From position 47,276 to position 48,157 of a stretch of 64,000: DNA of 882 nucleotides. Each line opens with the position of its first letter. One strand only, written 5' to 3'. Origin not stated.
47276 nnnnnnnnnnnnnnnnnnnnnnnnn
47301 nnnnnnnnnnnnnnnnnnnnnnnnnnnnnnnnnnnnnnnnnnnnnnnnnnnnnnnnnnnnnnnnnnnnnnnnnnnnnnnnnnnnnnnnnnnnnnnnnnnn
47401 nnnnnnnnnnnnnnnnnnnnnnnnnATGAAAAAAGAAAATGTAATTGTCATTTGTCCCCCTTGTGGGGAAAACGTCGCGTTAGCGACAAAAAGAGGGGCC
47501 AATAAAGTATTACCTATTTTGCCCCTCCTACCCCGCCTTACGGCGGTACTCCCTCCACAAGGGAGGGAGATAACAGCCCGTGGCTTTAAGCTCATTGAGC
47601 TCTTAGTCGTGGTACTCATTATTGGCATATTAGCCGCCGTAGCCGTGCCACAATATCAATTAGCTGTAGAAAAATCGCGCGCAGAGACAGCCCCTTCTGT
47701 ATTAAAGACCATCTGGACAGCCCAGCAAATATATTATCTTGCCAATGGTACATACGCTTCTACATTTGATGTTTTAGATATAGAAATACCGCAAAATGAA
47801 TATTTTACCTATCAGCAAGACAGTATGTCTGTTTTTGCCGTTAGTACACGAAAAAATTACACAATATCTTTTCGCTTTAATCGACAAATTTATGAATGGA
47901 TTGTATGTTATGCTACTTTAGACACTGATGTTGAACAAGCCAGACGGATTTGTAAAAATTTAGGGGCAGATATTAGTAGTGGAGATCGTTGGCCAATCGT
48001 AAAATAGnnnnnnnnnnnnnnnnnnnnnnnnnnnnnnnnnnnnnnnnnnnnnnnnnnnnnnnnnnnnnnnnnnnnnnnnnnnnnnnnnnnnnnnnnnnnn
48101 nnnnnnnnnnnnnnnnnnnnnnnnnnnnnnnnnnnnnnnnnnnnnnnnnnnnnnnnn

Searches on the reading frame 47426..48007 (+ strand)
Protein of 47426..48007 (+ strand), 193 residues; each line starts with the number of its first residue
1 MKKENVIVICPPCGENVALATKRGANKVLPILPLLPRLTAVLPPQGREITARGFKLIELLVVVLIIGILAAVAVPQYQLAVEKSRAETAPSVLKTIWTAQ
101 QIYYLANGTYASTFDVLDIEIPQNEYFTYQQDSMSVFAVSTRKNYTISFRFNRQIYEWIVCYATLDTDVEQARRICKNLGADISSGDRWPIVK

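Call 54: search_protein_families(library=pfam, proteins=[window:47426-48007:+], max_evalue=0.01)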
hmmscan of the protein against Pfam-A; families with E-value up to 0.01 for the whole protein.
window:47426-48007:+ (193 aa): 3 families
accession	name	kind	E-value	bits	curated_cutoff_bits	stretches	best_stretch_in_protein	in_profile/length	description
PF16734.10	Pilin_GH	-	5.4e-06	27.2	28.9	1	89-135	4-46/114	Type IV pilin-like G and H, putative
PF16732.10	ComP_DUS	-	0.001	20.3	27.3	1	75-147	1-70/87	Type IV minor pilin ComP, DNA uptake sequence receptor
PF07963.17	N_methyl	-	0.0012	18.8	21.2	1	52-73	5-26/27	Prokaryotic N-terminal methylation motif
